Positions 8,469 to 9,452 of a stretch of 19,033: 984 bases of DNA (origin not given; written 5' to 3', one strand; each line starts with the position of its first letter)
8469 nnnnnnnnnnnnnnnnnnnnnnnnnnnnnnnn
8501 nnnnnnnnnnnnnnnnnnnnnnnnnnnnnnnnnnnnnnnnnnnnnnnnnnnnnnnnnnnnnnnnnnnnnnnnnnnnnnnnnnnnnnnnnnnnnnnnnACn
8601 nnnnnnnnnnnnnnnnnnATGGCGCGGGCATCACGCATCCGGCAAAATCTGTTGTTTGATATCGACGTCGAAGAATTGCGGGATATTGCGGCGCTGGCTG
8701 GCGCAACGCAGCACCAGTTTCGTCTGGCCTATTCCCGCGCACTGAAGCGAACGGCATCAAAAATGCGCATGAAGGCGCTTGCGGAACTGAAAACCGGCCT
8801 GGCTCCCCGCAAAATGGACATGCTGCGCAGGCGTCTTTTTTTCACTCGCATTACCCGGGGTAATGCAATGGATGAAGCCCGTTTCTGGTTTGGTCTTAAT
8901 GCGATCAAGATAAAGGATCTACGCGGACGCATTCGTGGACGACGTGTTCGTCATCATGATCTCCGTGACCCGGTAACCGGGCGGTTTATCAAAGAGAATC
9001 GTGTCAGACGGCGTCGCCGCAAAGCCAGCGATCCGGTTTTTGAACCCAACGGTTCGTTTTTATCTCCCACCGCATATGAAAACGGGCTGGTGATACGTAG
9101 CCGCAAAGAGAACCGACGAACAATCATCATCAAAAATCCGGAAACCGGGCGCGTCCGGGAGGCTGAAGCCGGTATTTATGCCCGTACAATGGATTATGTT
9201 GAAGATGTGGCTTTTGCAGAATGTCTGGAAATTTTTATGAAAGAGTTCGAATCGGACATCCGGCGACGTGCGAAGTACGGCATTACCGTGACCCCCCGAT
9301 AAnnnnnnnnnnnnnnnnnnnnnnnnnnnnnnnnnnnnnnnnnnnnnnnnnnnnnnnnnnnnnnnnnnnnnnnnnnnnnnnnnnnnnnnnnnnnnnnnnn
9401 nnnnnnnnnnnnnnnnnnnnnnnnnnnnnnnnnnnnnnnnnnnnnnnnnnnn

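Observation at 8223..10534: Mosaic junction: a lambda-type head module runs straight into a P2/Mu-type contractile tail module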

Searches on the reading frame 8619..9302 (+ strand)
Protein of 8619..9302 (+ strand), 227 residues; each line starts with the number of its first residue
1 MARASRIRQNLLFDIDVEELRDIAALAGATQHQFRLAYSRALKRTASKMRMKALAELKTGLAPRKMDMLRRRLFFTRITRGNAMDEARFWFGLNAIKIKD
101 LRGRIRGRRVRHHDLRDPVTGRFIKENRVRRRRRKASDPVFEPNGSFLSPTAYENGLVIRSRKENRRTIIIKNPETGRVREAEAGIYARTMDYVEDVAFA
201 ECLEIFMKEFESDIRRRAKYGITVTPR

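Call 7: search_protein_families(library=pfam, proteins=[window:8619-9302:+], max_evalue=0.1)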
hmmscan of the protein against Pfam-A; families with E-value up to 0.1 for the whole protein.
window:8619-9302:+ (227 aa): 0 families

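Call 8: search_protein_families(library=phrogs, proteins=[window:8619-9302:+], max_evalue=0.01)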
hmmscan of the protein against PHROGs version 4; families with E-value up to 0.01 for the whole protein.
window:8619-9302:+ (227 aa): 1 family
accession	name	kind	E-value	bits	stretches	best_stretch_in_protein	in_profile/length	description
phrog_27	-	connector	4.7e-24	86.4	1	5-226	3-198/199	tail completion or Neck1 protein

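Call 12: search_dna_similar(query=window:8619-9302:+, collection=phages, mode=protein, max_rows=30, max_evalue=0.001)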
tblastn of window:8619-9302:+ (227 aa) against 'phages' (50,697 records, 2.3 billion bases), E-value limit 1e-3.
Records with a match: 13; places in all: 13; records where one place covers at least 80% of the query: 13.
Best place of each record, by identity: <60% 13.
By first word of the organism name: Escherichia 4; Burkholderia 2; Ralstonia 2; Enterobacter 2; Citrobacter 1; Hafnia 1; Vibrio 1.
By host as written in the record: Escherichia coli 4; Burkholderia cenocepacia 2; Ralstonia solanacearum 2; Enterobacter sp. CT7 2; Citrobacter portucalensis Sb-2 1; Hafnia paralvei 1; Vibrio anguillarum PF4 1.
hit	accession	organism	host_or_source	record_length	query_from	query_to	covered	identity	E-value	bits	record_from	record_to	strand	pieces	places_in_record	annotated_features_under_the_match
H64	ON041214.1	Citrobacter phage Chris1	Citrobacter portucalensis Sb-2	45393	1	224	99%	55.8%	1e-53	190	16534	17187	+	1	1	hypothetical protein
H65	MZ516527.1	Hafnia phage yong2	Hafnia paralvei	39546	1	224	99%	55.4%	3e-53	189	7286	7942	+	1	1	hypothetical protein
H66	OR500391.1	Vibrio phage Vb_VaM_Valp1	Vibrio anguillarum PF4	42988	9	217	92%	31.8%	4e-12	71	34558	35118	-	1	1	tail completion or Neck1 protein | head closure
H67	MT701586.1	Burkholderia phage Mica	Burkholderia cenocepacia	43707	13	222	93%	27.2%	1e-4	49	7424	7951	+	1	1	putative minor tail protein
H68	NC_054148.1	Burkholderia phage Mica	Burkholderia cenocepacia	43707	13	222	93%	27.2%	1e-4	49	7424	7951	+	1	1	tail completion or Neck1 protein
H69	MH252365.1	Ralstonia phage phiRSP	Ralstonia solanacearum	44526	13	222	93%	27.1%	4e-6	53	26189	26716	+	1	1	putative minor tail protein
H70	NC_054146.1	Ralstonia phage phiRSP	Ralstonia solanacearum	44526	13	222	93%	27.1%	4e-6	53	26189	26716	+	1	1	tail completion or Neck1 protein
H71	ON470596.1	Escherichia phage vB_EcoM-569R10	Escherichia coli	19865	12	227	95%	25.7%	7e-10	64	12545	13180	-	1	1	hypothetical protein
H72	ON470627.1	Escherichia phage vB_EcoM-783R5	Escherichia coli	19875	12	227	95%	25.7%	7e-10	64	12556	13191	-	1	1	hypothetical protein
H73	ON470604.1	Escherichia phage vB_EcoM-720R5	Escherichia coli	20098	12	227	95%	25.7%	7e-10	64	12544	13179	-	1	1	hypothetical protein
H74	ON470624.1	Escherichia phage vB_EcoM-705R4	Escherichia coli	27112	12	227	95%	25.7%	7e-10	64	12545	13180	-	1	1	hypothetical protein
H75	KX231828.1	Enterobacter phage Arya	Enterobacter sp. CT7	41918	11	222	93%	25.8%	3e-5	50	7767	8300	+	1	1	hypothetical protein | putative head-tail attachment protein | ribosome_binding_site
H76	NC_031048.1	Enterobacter phage Arya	Enterobacter sp. CT7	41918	11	222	93%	25.8%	3e-5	50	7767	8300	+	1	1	tail completion or Neck1 protein | head closure Hc1 | ribosome_binding_site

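Call 18: find_homologous_proteins(query=window:8619-9302:+)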
Query window:8619-9302:+ (227 aa): 44 proteins with E <= 0.001 among 611 candidates.
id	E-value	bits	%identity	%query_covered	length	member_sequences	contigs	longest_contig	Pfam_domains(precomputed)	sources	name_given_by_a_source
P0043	1.0e-135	468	96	100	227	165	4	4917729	-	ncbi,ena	ncbi:hypothetical protein ACXZA4_24140 [Escherichia coli]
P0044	1.6e-130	451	92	100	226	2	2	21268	-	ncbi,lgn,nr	ncbi:hypothetical protein LB05_23865 [Salmonella enterica]|nr:hypothetical protein [Salmonella enter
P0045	1.8e-130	451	93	100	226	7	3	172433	-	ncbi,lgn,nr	ncbi:hypothetical protein ELR99_24730 [Salmonella enterica subsp. enterica serovar Newport]|nr:hypot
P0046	1.3e-129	448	93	100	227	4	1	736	-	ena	-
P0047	4.0e-127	440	92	100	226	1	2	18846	-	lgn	-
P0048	6.4e-127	439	91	96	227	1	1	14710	-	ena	-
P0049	1.9e-122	425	89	96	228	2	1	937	-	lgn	-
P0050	2.4e-120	418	87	96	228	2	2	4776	-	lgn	-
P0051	1.5e-118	412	85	96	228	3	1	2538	-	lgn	-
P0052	2.4e-115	401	82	100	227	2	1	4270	-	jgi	jgi:hypothetical protein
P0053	1.4e-105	370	78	98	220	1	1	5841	-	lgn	-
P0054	2.0e-99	349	73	100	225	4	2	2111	-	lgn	-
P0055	8.8e-96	338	95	74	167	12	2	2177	-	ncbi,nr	ncbi:TPA: hypothetical protein ODM50_005113, partial [Escherichia coli]|nr:hypothetical protein [Esc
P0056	1.7e-87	311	94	67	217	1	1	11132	-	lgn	-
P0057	1.7e-74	268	61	100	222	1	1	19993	-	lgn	-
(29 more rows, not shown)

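Call 23: search_solved_structures(query=A2, max_evalue=10, show_alignments=2)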
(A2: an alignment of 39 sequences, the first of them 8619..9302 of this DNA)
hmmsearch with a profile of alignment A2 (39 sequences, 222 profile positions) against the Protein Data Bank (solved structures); distinct sequences matched with E-value up to 10: 4.
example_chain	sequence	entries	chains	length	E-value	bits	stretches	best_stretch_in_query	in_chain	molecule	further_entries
5byo_A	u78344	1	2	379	0.0082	19.1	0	13-47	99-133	dTor_12x31L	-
4yxz_A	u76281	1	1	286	0.034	17.1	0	10-47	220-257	dTor_9x31L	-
6bcb_A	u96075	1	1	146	0.44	13.4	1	41-76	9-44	Rho guanine nucleotide exchange factor 18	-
5lsb_B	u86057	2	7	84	1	12.2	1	97-122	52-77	Cold sensitive U2 snRNA suppressor 1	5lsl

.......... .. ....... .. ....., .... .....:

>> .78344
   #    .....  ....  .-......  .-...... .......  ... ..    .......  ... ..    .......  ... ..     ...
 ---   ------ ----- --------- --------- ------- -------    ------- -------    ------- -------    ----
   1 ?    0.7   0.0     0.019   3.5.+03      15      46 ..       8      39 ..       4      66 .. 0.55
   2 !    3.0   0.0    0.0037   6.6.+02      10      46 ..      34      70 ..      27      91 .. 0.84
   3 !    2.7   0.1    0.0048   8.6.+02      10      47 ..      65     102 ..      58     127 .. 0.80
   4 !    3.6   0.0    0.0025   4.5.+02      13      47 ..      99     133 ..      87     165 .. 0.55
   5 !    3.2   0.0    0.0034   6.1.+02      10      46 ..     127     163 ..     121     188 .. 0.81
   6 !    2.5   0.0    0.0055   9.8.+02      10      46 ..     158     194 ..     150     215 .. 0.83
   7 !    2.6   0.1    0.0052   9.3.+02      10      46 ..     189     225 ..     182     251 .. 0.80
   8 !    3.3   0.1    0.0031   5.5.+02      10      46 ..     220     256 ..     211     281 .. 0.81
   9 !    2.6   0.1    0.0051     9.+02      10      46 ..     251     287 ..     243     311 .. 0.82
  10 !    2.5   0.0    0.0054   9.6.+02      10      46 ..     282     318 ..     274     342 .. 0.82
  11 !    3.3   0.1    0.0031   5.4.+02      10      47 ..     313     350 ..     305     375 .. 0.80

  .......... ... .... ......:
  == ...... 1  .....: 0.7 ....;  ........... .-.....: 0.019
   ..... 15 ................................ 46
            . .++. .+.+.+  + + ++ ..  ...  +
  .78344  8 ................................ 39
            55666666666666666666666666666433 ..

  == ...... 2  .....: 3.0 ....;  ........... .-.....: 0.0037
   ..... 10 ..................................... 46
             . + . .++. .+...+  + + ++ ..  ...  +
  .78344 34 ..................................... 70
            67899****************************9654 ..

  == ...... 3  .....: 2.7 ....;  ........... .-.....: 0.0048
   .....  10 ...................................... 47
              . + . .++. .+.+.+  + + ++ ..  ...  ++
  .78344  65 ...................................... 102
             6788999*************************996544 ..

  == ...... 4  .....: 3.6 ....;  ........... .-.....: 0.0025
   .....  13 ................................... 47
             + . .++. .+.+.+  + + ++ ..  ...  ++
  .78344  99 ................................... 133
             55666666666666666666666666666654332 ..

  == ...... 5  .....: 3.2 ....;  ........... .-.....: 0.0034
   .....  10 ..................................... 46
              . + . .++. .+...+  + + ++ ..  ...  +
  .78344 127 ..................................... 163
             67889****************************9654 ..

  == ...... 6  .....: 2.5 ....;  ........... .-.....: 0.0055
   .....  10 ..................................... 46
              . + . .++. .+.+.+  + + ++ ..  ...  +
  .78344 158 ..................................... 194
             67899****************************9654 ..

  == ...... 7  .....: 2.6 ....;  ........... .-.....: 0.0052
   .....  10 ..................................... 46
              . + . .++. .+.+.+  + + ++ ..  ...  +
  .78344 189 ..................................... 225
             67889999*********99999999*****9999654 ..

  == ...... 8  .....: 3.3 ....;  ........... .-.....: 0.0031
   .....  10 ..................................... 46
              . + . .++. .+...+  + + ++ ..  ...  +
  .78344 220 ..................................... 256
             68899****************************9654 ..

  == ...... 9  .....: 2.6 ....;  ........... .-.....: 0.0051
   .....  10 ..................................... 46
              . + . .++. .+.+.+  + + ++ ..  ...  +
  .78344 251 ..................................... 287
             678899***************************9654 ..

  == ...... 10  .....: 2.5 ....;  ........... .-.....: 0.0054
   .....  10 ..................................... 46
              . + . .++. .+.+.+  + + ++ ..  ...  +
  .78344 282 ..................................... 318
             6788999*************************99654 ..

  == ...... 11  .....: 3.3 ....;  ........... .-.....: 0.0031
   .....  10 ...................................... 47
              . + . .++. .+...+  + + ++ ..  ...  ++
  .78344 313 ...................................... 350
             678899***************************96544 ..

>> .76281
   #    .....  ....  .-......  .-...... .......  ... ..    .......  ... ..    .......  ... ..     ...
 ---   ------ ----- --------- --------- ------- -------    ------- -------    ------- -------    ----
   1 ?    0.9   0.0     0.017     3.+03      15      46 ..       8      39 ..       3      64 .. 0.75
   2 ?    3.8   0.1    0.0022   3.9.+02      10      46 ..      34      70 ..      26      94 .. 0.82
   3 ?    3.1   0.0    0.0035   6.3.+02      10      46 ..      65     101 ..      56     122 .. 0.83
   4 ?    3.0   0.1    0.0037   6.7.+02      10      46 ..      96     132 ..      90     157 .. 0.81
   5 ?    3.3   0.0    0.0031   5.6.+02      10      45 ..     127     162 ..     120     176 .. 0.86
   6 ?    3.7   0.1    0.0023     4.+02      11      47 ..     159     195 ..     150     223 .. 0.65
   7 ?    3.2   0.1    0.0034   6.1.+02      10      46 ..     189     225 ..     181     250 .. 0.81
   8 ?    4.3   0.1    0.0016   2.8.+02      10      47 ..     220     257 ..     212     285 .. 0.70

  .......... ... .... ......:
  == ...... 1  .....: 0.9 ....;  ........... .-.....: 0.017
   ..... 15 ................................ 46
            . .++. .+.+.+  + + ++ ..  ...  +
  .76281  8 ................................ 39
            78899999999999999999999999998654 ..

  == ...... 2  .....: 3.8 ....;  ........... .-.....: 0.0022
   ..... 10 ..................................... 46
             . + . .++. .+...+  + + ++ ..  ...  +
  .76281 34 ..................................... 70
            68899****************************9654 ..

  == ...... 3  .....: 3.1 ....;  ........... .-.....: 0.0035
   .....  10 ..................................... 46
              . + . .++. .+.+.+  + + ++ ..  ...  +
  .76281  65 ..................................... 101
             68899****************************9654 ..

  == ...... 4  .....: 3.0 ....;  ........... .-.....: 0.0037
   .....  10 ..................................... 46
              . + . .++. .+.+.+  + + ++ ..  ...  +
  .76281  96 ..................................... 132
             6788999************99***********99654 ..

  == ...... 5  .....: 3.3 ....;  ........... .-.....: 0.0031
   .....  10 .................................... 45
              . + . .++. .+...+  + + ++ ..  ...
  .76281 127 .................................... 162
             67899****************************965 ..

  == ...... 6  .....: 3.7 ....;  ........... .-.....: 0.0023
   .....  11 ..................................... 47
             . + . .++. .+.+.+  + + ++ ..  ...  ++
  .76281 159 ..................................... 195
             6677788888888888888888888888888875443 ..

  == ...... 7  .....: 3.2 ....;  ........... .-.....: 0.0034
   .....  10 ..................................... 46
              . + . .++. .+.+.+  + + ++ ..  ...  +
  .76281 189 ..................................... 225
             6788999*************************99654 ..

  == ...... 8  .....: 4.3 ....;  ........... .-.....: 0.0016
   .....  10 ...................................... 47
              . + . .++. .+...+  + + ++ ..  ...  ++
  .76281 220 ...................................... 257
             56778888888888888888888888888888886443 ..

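Call 26: find_homologous_proteins(query=A2, max_evalue=0.01)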
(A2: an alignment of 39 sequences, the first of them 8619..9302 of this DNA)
Query A2 (39 sequences) (227 aa, profile of the alignment): 117 proteins with E <= 0.01 among 8000 candidates.
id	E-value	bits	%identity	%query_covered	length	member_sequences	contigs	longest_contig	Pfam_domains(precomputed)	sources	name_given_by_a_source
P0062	6.0e-108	378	57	99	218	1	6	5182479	-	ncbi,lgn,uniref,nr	ncbi:TPA: hypothetical protein QH070_002474 [Klebsiella aerogenes]|uniref:hypothetical protein n=1 T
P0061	6.5e-108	378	57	99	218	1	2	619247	-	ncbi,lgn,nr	ncbi:hypothetical protein REX01_000706 [Klebsiella aerogenes]|nr:hypothetical protein [Klebsiella ae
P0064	1.3e-107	377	56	99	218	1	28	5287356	-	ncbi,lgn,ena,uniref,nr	ncbi:hypothetical protein RSM41_002924 [Klebsiella aerogenes]|uniref:hypothetical protein n=1 Tax=Kl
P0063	3.1e-107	375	56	99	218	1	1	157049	-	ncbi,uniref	ncbi:hypothetical protein ACLIKC_02645 [Klebsiella aerogenes]|uniref:hypothetical protein n=1 Tax=Kl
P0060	7.1e-107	374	57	99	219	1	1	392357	-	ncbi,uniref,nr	ncbi:hypothetical protein EH228_14740 [Erwinia endophytica]|uniref:hypothetical protein n=1 Tax=Erwi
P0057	7.3e-107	374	61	100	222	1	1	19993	-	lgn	-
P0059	1.2e-106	373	59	99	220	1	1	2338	-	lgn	-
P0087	1.3e-106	373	55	99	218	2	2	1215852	-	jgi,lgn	jgi:hypothetical protein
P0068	2.6e-106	372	55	99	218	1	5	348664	-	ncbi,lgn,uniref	ncbi:hypothetical protein [Klebsiella aerogenes]|uniref:hypothetical protein n=1 Tax=Klebsiella aero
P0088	1.1e-105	370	54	99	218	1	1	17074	-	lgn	-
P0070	1.2e-105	370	55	99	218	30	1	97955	-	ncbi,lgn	ncbi:TPA: hypothetical protein ACKFTL_004226 [Citrobacter koseri]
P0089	2.2e-105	369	55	99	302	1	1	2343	-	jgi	-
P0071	4.8e-105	368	55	99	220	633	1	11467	-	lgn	-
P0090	6.9e-105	368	56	99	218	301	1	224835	-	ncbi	ncbi:hypothetical protein ACTM52_14580 [Citrobacter freundii]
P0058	9.5e-105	367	60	100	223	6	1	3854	-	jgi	jgi:hypothetical protein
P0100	5.2e-93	329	50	99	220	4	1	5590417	-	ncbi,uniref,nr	ncbi:hypothetical protein [Serratia sp. P2ACOL2]|uniref:hypothetical protein n=1 Tax=Serratia sp. P2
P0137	1.5e-44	170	32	94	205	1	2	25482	PF06763.18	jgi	jgi:flavin-binding protein dodecin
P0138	1.5e-44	170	32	94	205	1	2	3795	PF06763.18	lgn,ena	-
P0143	1.0e-42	164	30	93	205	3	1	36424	PF06763.18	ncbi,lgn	ncbi:TPA: phage tail protein [Vibrio parahaemolyticus]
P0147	7.1e-41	158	29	92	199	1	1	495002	PF06763.18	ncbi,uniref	ncbi:phage tail protein [Celerinatantimonas sp. MCCC 1A17872]|uniref:phage tail protein n=1 Tax=Cele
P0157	7.6e-27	112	30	93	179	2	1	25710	PF06763.18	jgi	jgi:hypothetical protein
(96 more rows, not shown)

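Call 38: predict_structure(alignment_id=A3)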
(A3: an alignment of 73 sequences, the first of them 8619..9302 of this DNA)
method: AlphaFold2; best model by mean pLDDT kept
length: 227 residues; sequences in the alignment: 73
mean_pLDDT: 83.8   pTM: 0.72
mean pLDDT of the five models: 83.8, 82.2, 80.6, 79.9, 78.1
residues with pLDDT >= 90: 98; 70-90: 97; 50-70: 24; < 50: 8
segments of 3 or more residues with pLDDT < 50: 1-4
pLDDT, mean of each block of 10 residues (from residue 1): 52 83 94 91 91 91 91 78 77 89 88 75 64 68 94 91 89 88 90 85 93 95 68
secondary structure, 60 per line:
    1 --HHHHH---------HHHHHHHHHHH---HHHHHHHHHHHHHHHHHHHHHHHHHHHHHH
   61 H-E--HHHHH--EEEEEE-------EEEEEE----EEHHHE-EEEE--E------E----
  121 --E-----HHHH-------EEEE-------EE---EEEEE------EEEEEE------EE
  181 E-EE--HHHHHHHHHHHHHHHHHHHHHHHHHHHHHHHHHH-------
elements in order: H3-7 H17-27 H31-61 H66-70 E73-78 E86-91 E103-106 H129-132 E140-143 E156-160 E167-172 E179-181 H187-220

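Call 44: find_encoding_contigs(protein=P0143, flank=8000, max_places=2)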
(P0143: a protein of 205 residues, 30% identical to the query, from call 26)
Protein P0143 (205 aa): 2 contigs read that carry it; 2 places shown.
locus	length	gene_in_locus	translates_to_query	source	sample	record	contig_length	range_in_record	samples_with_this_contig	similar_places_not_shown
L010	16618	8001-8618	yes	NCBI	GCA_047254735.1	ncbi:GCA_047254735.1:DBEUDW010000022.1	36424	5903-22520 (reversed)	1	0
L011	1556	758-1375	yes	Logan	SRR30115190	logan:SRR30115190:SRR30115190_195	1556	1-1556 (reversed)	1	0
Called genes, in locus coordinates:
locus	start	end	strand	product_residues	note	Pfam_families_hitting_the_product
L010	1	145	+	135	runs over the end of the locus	-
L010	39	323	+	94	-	PF23793:LysC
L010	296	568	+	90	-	-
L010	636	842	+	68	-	PF25612:DUF7940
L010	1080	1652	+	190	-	PF07471:Phage_Nu1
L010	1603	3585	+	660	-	PF05876:GpA_ATPase, PF20454:GpA_nuclease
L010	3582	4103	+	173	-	-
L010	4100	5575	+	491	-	PF05136:Phage_portal_2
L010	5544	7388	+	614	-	PF04586:Peptidase_S78 (faint), PF05065:Phage_capsid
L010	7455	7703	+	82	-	-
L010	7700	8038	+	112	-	PF05354:Phage_attach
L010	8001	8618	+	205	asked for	PF06763:Minor_tail_Z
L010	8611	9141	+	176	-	-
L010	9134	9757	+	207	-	PF04717:Phage_base_V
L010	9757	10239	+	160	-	PF26906:Phage_T4_Y07E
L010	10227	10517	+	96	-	PF05488:PAAR_motif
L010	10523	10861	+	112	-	PF04965:GPW_gp25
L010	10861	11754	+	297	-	PF26776:Baseplate_J_N, PF26078:Baseplate_J_M, PF26079:Baseplate_J_C (weak)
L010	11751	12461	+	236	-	PF09684:Tail_P2_I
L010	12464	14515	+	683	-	PF12571:Phage_tail_fib, PF01522:Polysacc_deac_1 (weak)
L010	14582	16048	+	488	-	PF04984:Phage_sheath_1, PF17482:Phage_sheath_1C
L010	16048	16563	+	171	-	PF04985:Phage_tube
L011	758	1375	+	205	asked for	PF06763:Minor_tail_Z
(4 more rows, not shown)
